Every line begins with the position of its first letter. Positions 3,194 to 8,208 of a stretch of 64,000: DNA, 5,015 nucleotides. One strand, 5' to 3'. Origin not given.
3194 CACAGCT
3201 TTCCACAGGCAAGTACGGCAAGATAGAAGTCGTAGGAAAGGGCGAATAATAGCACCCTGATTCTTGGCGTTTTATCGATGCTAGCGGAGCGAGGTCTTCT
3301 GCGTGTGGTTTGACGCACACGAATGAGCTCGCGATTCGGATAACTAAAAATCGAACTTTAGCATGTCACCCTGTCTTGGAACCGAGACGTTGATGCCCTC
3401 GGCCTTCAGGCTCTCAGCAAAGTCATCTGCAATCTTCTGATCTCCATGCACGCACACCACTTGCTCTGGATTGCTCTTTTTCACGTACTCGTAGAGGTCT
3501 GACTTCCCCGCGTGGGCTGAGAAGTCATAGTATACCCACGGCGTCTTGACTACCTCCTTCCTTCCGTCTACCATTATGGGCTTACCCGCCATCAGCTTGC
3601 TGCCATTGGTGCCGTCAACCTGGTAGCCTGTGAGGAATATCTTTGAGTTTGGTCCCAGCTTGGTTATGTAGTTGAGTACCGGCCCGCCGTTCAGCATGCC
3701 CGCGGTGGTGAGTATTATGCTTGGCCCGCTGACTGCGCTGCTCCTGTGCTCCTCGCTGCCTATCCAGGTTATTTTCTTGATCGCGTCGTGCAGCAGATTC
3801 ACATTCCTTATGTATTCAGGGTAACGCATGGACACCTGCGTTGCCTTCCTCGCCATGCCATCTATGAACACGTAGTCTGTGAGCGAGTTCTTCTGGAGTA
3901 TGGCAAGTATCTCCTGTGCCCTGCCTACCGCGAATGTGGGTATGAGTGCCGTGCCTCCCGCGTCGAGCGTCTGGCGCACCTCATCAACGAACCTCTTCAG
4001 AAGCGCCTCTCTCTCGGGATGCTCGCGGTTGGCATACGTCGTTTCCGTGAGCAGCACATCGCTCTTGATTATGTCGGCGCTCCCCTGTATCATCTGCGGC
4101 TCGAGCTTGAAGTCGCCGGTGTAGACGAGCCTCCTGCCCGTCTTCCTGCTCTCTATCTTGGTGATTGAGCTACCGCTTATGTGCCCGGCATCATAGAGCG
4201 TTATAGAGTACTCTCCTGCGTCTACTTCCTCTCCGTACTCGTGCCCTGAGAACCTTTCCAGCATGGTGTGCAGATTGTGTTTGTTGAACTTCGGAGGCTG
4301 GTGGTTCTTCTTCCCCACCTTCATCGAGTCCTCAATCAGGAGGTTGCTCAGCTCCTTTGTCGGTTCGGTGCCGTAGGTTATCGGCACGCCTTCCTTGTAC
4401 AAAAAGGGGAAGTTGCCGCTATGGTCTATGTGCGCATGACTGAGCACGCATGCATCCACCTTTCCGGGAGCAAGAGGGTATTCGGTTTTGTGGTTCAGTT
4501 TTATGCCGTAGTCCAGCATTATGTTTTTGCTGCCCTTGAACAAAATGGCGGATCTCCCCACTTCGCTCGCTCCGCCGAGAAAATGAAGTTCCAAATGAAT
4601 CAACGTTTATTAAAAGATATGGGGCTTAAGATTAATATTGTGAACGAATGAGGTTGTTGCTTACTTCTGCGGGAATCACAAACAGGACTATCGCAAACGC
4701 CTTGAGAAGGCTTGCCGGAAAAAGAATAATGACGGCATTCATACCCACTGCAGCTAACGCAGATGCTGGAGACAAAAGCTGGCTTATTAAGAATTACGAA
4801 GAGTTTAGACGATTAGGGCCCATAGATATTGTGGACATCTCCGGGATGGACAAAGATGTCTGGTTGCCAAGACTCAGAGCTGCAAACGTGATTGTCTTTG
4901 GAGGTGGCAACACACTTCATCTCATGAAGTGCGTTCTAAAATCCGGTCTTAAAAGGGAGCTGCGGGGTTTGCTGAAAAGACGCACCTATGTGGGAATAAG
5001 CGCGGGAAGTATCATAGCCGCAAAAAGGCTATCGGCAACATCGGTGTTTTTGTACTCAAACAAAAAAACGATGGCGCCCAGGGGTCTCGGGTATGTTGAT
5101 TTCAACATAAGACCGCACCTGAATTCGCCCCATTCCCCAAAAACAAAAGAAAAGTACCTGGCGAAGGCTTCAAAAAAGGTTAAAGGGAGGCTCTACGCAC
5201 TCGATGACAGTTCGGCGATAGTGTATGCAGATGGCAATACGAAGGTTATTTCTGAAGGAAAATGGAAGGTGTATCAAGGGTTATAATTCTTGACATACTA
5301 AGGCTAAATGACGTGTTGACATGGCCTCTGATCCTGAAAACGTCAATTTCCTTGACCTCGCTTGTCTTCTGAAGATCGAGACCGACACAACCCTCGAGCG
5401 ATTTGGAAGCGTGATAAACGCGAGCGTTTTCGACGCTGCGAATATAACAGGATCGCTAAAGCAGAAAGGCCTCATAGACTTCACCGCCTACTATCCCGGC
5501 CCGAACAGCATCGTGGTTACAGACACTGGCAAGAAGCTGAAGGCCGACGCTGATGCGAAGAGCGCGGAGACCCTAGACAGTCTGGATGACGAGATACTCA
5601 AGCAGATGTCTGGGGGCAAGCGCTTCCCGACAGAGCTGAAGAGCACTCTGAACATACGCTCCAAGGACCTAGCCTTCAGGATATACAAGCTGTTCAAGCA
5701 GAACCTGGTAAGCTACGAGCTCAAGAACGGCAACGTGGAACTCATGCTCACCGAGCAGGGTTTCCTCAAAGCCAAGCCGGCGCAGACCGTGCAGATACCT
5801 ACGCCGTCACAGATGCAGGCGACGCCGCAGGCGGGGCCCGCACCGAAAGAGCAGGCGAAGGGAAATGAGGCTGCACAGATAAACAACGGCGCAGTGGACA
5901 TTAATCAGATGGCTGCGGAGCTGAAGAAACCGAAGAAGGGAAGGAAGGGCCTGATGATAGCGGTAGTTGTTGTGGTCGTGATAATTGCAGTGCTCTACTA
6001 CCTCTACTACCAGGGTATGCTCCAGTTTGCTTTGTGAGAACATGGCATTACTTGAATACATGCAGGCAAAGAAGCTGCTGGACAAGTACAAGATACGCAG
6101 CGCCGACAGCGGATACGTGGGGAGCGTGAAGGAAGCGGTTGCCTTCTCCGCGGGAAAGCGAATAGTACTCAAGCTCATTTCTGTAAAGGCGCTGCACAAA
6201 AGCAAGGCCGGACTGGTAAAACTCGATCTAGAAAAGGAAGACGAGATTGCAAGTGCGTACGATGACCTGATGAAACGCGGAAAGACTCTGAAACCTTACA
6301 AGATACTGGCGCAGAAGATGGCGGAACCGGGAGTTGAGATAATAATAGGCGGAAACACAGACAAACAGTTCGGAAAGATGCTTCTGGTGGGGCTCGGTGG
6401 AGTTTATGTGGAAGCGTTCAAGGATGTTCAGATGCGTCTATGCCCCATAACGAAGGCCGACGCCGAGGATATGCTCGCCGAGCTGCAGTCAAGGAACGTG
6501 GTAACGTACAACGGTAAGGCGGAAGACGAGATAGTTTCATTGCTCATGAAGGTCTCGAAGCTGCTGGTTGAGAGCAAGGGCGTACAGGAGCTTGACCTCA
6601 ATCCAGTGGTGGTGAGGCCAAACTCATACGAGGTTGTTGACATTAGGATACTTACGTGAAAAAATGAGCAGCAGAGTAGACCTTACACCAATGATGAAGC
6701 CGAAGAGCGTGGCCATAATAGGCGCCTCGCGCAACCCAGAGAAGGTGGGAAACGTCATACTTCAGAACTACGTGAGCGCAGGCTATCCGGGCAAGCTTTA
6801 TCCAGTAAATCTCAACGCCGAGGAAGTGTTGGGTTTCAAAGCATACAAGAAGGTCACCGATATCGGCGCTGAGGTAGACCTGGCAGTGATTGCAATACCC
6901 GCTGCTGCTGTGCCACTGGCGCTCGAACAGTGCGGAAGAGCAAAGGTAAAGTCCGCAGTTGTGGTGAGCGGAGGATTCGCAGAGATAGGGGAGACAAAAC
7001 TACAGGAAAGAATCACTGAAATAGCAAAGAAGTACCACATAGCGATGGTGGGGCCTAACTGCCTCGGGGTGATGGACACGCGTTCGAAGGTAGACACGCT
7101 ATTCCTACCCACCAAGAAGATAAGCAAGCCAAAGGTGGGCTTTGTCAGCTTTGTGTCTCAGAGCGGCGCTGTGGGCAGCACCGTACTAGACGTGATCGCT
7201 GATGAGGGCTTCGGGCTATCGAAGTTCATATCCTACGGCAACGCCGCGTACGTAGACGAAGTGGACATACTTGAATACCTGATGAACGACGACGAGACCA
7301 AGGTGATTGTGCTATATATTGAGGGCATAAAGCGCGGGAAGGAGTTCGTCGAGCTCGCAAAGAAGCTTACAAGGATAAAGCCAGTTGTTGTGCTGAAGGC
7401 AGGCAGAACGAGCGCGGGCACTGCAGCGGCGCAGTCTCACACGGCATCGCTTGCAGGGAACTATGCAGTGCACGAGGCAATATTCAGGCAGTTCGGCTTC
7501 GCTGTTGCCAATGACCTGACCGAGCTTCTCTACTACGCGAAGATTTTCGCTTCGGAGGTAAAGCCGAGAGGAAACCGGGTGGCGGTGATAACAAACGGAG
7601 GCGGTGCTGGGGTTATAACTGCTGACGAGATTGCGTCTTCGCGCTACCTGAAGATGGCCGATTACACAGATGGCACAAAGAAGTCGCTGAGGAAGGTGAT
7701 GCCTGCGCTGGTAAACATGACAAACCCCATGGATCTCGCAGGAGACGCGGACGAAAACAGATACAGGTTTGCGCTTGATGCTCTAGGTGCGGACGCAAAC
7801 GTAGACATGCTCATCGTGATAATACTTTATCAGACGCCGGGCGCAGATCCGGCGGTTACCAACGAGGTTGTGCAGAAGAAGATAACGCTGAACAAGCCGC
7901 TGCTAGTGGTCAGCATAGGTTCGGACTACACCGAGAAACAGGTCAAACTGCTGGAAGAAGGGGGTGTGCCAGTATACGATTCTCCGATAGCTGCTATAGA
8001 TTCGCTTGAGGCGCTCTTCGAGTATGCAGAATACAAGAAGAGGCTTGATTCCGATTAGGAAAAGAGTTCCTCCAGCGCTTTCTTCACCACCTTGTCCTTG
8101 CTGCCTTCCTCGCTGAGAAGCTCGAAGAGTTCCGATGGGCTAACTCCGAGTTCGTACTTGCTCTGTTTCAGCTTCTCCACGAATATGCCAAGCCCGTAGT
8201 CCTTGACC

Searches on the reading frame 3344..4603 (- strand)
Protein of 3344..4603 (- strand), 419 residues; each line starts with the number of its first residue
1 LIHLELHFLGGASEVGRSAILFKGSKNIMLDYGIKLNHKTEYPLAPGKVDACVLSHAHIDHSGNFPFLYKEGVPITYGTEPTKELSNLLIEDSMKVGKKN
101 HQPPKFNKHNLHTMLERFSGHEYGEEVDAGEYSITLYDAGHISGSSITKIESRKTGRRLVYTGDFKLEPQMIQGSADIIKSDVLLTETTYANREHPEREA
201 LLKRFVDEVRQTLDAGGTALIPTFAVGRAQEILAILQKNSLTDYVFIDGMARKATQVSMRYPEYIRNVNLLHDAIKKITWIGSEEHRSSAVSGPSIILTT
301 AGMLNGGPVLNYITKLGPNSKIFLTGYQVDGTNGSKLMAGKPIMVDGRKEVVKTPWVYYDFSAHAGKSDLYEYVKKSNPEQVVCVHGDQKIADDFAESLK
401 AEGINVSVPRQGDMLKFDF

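Call 53: search_protein_families(library=pfam, proteins=[window:3344-4603:-])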
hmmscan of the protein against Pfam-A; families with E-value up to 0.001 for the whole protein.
window:3344-4603:- (419 aa): 5 families
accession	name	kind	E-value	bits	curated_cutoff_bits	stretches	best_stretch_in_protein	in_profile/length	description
PF07521.17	RMMBL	-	2.8e-15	56.5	21.6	1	358-409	10-63/63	Zn-dependent metallo-hydrolase RNA specificity domain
PF10996.14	Beta-Casp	-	1.2e-13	52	27.7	1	229-337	1-120/120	Beta-Casp domain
PF12706.13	Lactamase_B_2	-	3.9e-08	33.6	27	1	46-197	28-173/200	Beta-lactamase superfamily domain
PF16661.11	Lactamase_B_6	-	1.7e-07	31.3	27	1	27-166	8-163/193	Metallo-beta-lactamase superfamily domain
PF00753.33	Lactamase_B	-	4.4e-07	30.5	22.7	1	18-175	7-160/196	Metallo-beta-lactamase superfamily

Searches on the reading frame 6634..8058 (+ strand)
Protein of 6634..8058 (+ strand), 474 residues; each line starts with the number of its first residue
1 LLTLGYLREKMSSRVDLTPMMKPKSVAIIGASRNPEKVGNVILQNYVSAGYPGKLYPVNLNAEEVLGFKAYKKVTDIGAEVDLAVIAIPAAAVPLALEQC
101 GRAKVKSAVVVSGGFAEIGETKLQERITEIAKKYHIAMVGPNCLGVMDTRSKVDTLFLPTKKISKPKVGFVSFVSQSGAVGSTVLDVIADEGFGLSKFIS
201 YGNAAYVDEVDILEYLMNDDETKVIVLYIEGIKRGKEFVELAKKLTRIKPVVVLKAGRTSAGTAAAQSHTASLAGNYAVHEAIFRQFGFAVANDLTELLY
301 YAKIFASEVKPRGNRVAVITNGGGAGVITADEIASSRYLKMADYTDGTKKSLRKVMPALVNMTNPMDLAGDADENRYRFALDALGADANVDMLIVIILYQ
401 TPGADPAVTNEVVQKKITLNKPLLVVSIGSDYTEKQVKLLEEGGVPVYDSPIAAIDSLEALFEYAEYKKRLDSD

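Call 11: search_protein_families(library=pfam, proteins=[window:6634-8058:+])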
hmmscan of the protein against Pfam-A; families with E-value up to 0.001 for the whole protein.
window:6634-8058:+ (474 aa): 5 families
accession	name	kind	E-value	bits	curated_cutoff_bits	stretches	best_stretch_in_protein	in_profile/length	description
PF13607.11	Succ_CoA_lig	-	8e-51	171.9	27.4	1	169-305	2-138/138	Succinyl-CoA ligase like flavodoxin domain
PF13380.12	CoA_binding_2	-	4.5e-25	88.8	22.8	1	24-147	1-114/116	CoA binding domain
PF02629.25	CoA_binding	-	6.7e-13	49.7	22.3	1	22-112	2-95/97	CoA binding domain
PF00549.24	Ligase_CoA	-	7e-07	29.9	24.5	0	175-270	2-104/128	CoA-ligase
PF19045.5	Ligase_CoA_2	-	2.3e-05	24.9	23.7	1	316-449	1-138/162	Ligase-CoA domain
